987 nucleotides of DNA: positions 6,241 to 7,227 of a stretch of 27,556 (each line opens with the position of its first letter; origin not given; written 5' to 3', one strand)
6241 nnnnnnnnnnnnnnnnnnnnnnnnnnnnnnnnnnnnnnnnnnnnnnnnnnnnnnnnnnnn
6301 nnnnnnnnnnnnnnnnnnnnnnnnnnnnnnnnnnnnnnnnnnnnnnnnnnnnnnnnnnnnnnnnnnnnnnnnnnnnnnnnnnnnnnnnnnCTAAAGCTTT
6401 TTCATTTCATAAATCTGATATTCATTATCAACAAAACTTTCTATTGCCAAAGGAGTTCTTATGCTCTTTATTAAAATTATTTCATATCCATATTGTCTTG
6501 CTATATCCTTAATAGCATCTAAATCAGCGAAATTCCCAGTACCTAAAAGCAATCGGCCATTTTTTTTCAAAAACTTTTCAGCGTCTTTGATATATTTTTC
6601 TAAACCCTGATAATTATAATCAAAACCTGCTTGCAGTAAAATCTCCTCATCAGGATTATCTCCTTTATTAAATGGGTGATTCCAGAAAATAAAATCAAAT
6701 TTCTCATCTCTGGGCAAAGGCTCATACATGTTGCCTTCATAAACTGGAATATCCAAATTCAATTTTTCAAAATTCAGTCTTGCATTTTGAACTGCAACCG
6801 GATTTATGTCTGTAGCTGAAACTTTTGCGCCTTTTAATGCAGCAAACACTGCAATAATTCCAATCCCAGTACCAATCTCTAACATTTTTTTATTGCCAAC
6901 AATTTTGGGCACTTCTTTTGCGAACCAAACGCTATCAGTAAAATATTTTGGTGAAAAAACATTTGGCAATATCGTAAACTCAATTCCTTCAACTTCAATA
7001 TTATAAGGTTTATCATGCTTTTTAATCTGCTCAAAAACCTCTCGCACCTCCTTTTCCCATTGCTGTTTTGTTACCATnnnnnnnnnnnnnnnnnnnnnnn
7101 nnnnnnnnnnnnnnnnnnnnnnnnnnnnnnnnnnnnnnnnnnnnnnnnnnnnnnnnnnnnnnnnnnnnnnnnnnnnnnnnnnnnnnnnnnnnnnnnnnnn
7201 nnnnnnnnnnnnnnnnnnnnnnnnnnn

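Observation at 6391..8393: Translationally coupled five-gene operon: MazG-like, then NDT/DNPH1-like, then ASCH-like, then MazG-like, then a SAM methyltransferase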

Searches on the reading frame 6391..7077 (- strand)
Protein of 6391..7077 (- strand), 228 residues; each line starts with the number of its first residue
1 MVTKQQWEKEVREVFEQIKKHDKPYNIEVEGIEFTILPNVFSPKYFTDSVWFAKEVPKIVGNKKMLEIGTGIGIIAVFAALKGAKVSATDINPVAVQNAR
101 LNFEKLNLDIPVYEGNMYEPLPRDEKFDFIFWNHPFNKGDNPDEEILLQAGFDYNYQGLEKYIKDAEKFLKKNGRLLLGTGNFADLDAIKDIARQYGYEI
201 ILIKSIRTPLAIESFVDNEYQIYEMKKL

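Call 5: search_protein_families(library=pfam, proteins=[window:6391-7077:-], max_evalue=0.01)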
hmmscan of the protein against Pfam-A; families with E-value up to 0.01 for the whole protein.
window:6391-7077:- (228 aa): 11 families
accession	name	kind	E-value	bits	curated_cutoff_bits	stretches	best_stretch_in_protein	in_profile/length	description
PF05175.20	MTS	-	4.1e-16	59.5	23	1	32-181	2-141/170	Methyltransferase small domain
PF13847.12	Methyltransf_31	-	7.3e-11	42.4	27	1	61-182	3-113/145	Methyltransferase domain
PF13649.12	Methyltransf_25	-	2.7e-09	38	27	1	66-145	2-83/97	Methyltransferase domain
PF08241.18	Methyltransf_11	-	5.7e-08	33.7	21.2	1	66-140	1-74/95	Methyltransferase domain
PF06325.19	PrmA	-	1.6e-07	31.6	22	1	62-133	162-233/296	Ribosomal protein L11 methyltransferase (PrmA)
PF13489.12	Methyltransf_23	-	1.6e-07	31.6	27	1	57-178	18-116/164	Methyltransferase domain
PF03848.20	TehB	-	0.00015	21.7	20.4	1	53-131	22-100/193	Tellurite resistance protein TehB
PF08242.18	Methyltransf_12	-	0.00033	21.8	30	1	66-134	1-73/98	Methyltransferase domain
PF10354.15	BMT5-like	-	0.00059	20.6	24.7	1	122-200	73-150/168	rRNA (uridine-N3-)-methyltransferase BTM5-like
PF03602.21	Cons_hypoth95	-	0.0019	18.3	24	1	60-141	40-128/182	Conserved hypothetical protein 95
PF10294.15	Methyltransf_16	-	0.0033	17.6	21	1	59-105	44-91/174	Lysine methyltransferase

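Call 6: search_protein_families(library=ncbifam, proteins=[window:6391-7077:-], max_evalue=0.1)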
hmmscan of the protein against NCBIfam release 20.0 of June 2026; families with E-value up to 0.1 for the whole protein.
window:6391-7077:- (228 aa): 39 families (the best 25 are shown)
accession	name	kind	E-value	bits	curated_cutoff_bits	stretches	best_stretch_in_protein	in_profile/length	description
NF011529.0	PRK14968.1-3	equivalog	7.6e-25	87.5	162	1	27-208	3-184/198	putative methyltransferase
TIGR00537.1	hemK_rel_arch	hypoth_equivalog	1.2e-18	67.5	87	1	48-200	7-160/179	HemK2/MTQ2 family protein methyltransferase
NF011530.0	PRK14968.1-4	equivalog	1.8e-17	63.4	243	1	58-205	36-182/202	putative methyltransferase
TIGR03534.1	RF_mod_PrmC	equivalog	1.2e-16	61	199.1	1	28-200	54-238/253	peptide chain release factor N(5)-glutamine methyltransferase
NF011527.0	PRK14968.1-1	equivalog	1.5e-13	50.9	242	1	48-204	20-175/192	putative methyltransferase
TIGR00536.1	hemK_fam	subfamily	6.8e-13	48.3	115.5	1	31-191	82-254/286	HemK family protein methyltransferase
NF001785.0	PRK00517.2-2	equivalog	8.9e-12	44.7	188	1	61-133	145-218/282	50S ribosomal protein L11 methyltransferase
NF002421.0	PRK01544.1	equivalog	2.4e-10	39.7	567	1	62-202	139-290/524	bifunctional peptide chain release factor N(5)-glutamine methyltransferase PrmC/tRNA (guanosine(46)-N7)-methyltransferase TrmB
NF007023.0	PRK09489.1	equivalog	3.1e-10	39.7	295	1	19-187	156-310/342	16S rRNA (guanine(1207)-N(2))-methyltransferase RsmC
TIGR03533.1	L3_gln_methyl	equivalog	5.5e-10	39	229.7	1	32-183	90-254/284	50S ribosomal protein L3 N(5)-glutamine methyltransferase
TIGR03704.1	PrmC_rel_meth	equivalog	2.2e-09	37.1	248.8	1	28-136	51-163/251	putative protein N(5)-glutamine methyltransferase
NF011528.0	PRK14968.1-2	equivalog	9.5e-08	31.8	171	1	30-138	10-119/205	putative methyltransferase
TIGR00406.1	prmA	equivalog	1e-07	31.7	183.15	1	62-131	160-230/288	50S ribosomal protein L11 methyltransferase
NF043040.1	corrin_prot_MT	hypoth_equivalog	4e-07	29.7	180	1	61-111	41-93/216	corrinoid protein-associated methyltransferase CpaM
NF001786.0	PRK00517.2-4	equivalog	1.7e-06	27.3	327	1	62-130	144-210/277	50S ribosomal protein L11 methyltransferase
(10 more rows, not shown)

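Call 7: search_protein_families(library=phrogs, proteins=[window:6391-7077:-], max_evalue=0.01)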
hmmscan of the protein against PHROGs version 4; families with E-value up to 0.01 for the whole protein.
window:6391-7077:- (228 aa): 4 families
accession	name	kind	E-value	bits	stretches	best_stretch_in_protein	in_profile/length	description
phrog_22502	-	other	1.1e-08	36.1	1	62-146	72-156/276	methyltransferase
phrog_9906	-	unknown function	1.8e-05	25.3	1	55-130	99-173/272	-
phrog_15516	-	other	0.00057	20.4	1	57-133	52-135/214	methyltransferase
phrog_23041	-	unknown function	0.0025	18.5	1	61-140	112-191/277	-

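Call 23: find_homologous_proteins(query=window:6391-7077:-, max_evalue=0.00001)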
Query window:6391-7077:- (228 aa): 289 proteins with E <= 0.00001 among 553 candidates; the best 120 are listed.
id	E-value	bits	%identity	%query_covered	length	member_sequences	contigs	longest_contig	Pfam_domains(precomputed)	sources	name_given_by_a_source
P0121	2.0e-148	510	100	100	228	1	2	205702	PF13847.13,PF13489.13,PF06325.20,PF05175.21,PF13649.13,PF08241.19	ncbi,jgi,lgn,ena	-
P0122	2.2e-148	510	100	100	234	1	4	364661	PF13847.13,PF13489.13,PF06325.20,PF05175.21,PF13649.13,PF08241.19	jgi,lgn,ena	-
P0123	1.6e-120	419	80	100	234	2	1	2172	PF13847.13,PF13489.13,PF06325.20,PF03848.21,PF05175.21,PF13649.13,PF08241.19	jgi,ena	-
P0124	3.2e-111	388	72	99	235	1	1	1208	PF13847.13,PF13489.13,PF06325.20,PF05175.21,PF13649.13,PF08241.19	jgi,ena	-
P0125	3.8e-111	388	73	99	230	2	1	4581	PF13847.13,PF13489.13,PF06325.20,PF05175.21,PF13649.13,PF08241.19,PF08242.19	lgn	-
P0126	5.3e-94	332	65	99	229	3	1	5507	PF13847.13,PF13489.13,PF06325.20,PF03848.21,PF05175.21,PF03602.22,PF13649.13,PF02475.24,PF12847.14,PF08241.19,PF08242.19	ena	-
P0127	2.5e-92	326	63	99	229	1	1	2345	PF13847.13,PF13489.13,PF06325.20,PF03848.21,PF05175.21,PF03602.22,PF13649.13,PF08241.19,PF08242.19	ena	-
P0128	8.5e-91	321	63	100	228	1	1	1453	PF13847.13,PF13489.13,PF06325.20,PF03848.21,PF05175.21,PF03602.22,PF13649.13,PF08241.19,PF08242.19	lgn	-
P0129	7.8e-90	318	59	100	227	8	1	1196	PF13847.13,PF13489.13,PF06325.20,PF05175.21,PF13649.13,PF08241.19,PF08242.19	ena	-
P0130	1.7e-89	317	60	100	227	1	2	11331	PF13847.13,PF13489.13,PF06325.20,PF03848.21,PF05175.21,PF13649.13,PF08241.19,PF08242.19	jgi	jgi:methylase of polypeptide subunit release factors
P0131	1.2e-88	314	59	99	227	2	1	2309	PF13847.13,PF13489.13,PF06325.20,PF05175.21,PF13649.13,PF08241.19,PF08242.19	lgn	-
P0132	1.7e-88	314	60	99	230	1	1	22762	PF13847.13,PF13489.13,PF06325.20,PF03848.21,PF05175.21,PF13649.13,PF08241.19,PF08242.19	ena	-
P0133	2.1e-88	314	60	100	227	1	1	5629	PF13847.13,PF13489.13,PF06325.20,PF05175.21,PF13649.13,PF08241.19,PF08242.19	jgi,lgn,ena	-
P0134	1.2e-87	311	59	99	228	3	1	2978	PF13847.13,PF13489.13,PF05175.21,PF13649.13,PF08241.19,PF10294.16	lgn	-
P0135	1.2e-86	308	60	100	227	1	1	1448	PF13847.13,PF13489.13,PF06325.20,PF03848.21,PF05175.21,PF13649.13,PF08241.19,PF08242.19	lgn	-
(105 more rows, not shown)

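Call 25: search_solved_structures(query=A3, max_evalue=0.00001, show_alignments=2)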
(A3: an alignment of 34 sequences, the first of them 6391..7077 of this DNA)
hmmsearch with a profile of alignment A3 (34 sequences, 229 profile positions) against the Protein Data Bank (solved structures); distinct sequences matched with E-value up to 0.00001: 25.
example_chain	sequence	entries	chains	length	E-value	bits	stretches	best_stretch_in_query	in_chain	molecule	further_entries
1dus_A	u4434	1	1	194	4e-10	43.3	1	61-147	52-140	MJ0882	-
5u4t_A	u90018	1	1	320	1.8e-09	41.1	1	44-147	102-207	Putative gentamicin methyltransferase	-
5u18_A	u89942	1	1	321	1.8e-09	41.1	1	44-147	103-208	N-3'' methyltransferase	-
5tyq_A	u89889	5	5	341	2e-09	41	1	44-147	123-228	Putative gentamicin methyltransferase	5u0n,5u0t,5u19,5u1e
5u1i_A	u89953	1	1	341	2e-09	41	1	44-147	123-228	Putative gentamicin methyltransferase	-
3grz_A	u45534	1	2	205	3.3e-09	40.3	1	59-131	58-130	Ribosomal protein L11 methyltransferase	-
1sg9_A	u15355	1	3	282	4e-09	40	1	30-141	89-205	hemK protein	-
1nv8_A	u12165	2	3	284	4.1e-09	40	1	30-141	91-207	hemK protein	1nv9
1vq1_A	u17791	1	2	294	4.4e-09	39.9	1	30-141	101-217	N5-glutamine methyltransferase, HemK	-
2pjd_A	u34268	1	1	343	5.2e-09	39.6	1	27-143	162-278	Ribosomal RNA small subunit methyltransferase C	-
2b3t_A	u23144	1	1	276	2.7e-08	37.3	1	64-179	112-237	Protein methyltransferase hemK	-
1t43_A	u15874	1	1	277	2.7e-08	37.3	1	64-179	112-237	Protein methyltransferase hemK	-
23ks_A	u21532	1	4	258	2.8e-07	34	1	64-178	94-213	Release factor glutamine methyltransferase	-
23lq_B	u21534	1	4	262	2.9e-07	33.9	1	64-178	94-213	Putative oxidase > apramycin biosynthesisN-methyltransferase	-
2zul_A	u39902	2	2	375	8.7e-07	32.3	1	60-140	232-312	Probable ribosomal RNA small subunit methyltransferase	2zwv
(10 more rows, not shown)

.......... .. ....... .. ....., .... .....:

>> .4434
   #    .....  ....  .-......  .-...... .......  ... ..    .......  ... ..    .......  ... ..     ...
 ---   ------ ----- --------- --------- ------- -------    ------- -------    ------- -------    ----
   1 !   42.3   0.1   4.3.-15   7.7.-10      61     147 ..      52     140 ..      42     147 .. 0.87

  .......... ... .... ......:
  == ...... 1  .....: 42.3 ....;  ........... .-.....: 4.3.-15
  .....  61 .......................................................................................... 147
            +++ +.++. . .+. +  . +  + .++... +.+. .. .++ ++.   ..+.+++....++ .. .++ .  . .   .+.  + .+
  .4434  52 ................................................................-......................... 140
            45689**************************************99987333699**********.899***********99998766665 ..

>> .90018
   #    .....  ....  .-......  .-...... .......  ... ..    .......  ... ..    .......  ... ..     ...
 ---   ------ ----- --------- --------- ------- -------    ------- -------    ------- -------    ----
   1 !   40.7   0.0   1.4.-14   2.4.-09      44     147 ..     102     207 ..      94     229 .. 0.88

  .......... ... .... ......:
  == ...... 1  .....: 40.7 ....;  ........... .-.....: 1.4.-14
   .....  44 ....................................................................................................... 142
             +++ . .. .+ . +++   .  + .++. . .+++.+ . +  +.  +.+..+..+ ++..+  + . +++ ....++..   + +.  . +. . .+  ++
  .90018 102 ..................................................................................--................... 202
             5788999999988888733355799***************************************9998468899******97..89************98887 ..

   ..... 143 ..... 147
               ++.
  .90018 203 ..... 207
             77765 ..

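Call 26: find_related_loci(query=A3, collection=metagenome_contigs, flank=8000)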
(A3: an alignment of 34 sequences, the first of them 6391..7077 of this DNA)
Query A3 (228 aa) in metagenome_contigs; peptide patterns used: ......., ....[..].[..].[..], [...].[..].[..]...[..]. (x = any residue, [..] = any of these).
600 stretches matched a pattern (row limit reached: there are more); 44 encode a relative of the query (tblastn E <= 1e-3); 44 distinct loci.
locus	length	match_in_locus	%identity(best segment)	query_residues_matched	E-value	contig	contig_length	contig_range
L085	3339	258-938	65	1-227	5e-102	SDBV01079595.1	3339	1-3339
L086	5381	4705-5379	60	3-227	2e-93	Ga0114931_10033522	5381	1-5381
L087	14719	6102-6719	49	5-210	5e-65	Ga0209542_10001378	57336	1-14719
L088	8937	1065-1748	43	1-227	3e-58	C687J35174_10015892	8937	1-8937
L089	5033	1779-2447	44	2-224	1e-57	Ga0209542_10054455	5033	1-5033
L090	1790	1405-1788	60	11-139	6e-46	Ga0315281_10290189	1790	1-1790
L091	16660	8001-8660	38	1-215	5e-44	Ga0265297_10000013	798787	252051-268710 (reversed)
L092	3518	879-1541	40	3-215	4e-42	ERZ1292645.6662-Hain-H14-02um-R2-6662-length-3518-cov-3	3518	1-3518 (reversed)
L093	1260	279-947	39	5-228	3e-42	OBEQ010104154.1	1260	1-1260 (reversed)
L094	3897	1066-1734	37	11-227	8e-40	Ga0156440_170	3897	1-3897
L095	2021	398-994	40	8-204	9e-40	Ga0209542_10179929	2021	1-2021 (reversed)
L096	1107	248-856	38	5-203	6e-40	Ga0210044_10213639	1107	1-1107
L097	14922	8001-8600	40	35-216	2e-37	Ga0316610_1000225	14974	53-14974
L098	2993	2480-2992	42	1-168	1e-36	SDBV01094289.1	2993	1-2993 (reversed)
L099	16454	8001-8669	36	33-228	1e-34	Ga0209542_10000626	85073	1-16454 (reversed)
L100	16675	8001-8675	32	1-228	1e-24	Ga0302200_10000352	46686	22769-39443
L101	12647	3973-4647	32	1-228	1e-24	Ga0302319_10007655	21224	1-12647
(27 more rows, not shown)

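Call 30: find_encoding_contigs(protein=P0125, flank=6000, max_places=3)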
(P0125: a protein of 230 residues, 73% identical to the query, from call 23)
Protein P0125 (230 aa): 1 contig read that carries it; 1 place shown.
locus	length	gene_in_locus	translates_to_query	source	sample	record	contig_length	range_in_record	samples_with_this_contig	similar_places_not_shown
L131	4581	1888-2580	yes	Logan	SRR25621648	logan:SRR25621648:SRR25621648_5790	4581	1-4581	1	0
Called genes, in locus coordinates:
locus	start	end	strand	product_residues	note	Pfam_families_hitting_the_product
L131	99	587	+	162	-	PF03358:FMN_red (weak), PF12682:Flavodoxin_4, PF12724:Flavodoxin_5 (faint)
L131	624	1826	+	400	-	PF08443:RimK (faint), PF07478:Dala_Dala_lig_C (weak)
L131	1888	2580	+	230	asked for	PF05175:MTS, PF13489:Methyltransf_23, PF06325:PrmA (weak), PF13847:Methyltransf_31, PF08241:Methyltransf_11, PF08242:Methyltransf_12 (weak), PF13649:Methyltransf_25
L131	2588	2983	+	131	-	PF00293:NUDIX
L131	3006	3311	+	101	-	PF01503:PRA-PH (weak)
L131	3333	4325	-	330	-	PF04294:VanW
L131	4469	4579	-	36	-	?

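Call 73: search_protein_families(library=pfam, alignment_id=A6, max_evalue=0.001)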
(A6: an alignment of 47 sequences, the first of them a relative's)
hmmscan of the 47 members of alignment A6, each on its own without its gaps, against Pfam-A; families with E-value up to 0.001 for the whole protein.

A. member 1, L085:44-256:+ (70 aa): 1 family
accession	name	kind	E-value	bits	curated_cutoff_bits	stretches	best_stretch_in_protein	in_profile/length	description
PF01176.25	eIF-1a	-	8.6e-15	54.6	30.2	1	2-48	17-64/64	Translation initiation factor 1A / IF-1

B. families by the number of members that match (of 47 scanned): 65 families (the first 25 are shown)
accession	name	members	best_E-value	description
PF08241.18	Methyltransf_11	4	4.2e-13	Methyltransferase domain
PF08242.18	Methyltransf_12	4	3.2e-09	Methyltransferase domain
PF13847.12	Methyltransf_31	4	6.7e-09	Methyltransferase domain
PF02592.20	Vut_1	3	7.8e-47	Putative vitamin uptake transporter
PF09084.16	NMT1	3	2.5e-31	NMT1/THI5 like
PF13379.11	NMT1_2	3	4.4e-23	NMT1-like family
PF13489.12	Methyltransf_23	3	1.2e-15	Methyltransferase domain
PF13649.12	Methyltransf_25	3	6.9e-14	Methyltransferase domain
PF01978.25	TrmB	3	5.5e-13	Sugar-specific transcriptional regulator TrmB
PF12974.12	Phosphonate-bd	3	1.3e-09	ABC transporter, phosphonate, periplasmic substrate-binding protein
PF04055.27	Radical_SAM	2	5.1e-16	Radical SAM superfamily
PF06325.19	PrmA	2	5.3e-08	Ribosomal protein L11 methyltransferase (PrmA)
PF00013.35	KH_1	2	9.7e-07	KH domain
PF13401.12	AAA_22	2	2.8e-05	AAA domain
PF02074.21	Peptidase_M32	1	2.7e-165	Carboxypeptidase Taq (M32) metallopeptidase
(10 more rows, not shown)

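Call 74: search_protein_families(library=pfam, proteins=[L100:6038-7003:+, L100:7000-7842:+, L100:8665-9216:-, L095:36-386:+, L095:1083-1826:+, L087:6840-7289:+, L087:7301-7618:+, L099:7449-7871:+, L099:8758-9243:-, L085:944-1444:+], max_evalue=0.001)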
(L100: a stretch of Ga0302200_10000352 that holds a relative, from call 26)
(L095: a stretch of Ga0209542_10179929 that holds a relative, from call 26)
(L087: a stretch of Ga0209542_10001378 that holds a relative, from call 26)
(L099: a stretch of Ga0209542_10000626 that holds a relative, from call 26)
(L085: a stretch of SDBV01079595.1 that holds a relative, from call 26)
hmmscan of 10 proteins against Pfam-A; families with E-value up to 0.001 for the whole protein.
L100:6038-7003:+ (321 aa): 1 family
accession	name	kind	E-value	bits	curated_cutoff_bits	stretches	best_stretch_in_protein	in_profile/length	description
PF02592.20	Vut_1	-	3e-37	128.8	27.2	1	136-289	5-149/152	Putative vitamin uptake transporter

L100:7000-7842:+ (280 aa): 2 families
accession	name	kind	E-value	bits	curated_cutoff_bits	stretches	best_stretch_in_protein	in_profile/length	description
PF14819.11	QueF_N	-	3.3e-45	153.5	25.6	1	21-129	1-110/111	Nitrile reductase, 7-cyano-7-deazaguanine-reductase N-term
PF14489.11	QueF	-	7.8e-28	97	27.3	2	191-264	1-76/81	QueF-like protein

L100:8665-9216:- (183 aa): 1 family
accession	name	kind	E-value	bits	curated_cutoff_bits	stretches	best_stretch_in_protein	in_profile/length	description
PF02592.20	Vut_1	-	3.5e-25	89.6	27.2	2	78-160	67-149/152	Putative vitamin uptake transporter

L095:36-386:+ (116 aa): 0 families

L095:1083-1826:+ (247 aa): 1 family
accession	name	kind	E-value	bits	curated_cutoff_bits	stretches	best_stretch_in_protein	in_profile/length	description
PF02592.20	Vut_1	-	7.8e-47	159.9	27.2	1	65-222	1-151/152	Putative vitamin uptake transporter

L087:6840-7289:+ (149 aa): 1 family
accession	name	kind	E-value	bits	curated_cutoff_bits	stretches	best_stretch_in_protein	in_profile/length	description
PF08719.17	NADAR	-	6.7e-29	101.7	35.1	1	12-148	2-163/163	NADAR domain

L087:7301-7618:+ (105 aa): 2 families
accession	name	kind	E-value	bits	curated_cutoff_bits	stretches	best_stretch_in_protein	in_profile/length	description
PF19617.4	DUF6122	-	1.5e-12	48.3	27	1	33-97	34-96/102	Family of unknown function (DUF6122)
PF04307.19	YdjM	-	9.3e-05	22.4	29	1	1-100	1-110/176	YdjM inner membrane protein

L099:7449-7871:+ (140 aa): 0 families

L099:8758-9243:- (161 aa): 1 family
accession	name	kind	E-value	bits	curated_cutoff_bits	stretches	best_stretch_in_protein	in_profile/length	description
PF05168.19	HEPN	-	5.7e-07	30.1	22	1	42-149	22-111/117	HEPN domain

L085:944-1444:+ (166 aa): 3 families
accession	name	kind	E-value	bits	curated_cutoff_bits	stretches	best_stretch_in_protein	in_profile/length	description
PF21800.4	KH_KRR1_2nd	-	1.4e-11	44.7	27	1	75-140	6-72/91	KRR1 small subunit processome component, second KH domain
PF22891.2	KH_PNO1_2nd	-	4.3e-07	30.4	27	1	76-151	6-83/90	Eukaryotic type KH-domain (KH-domain type I) (327.11.2)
PF00013.35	KH_1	-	9.7e-07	28.9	21.5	1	91-135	12-64/66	KH domain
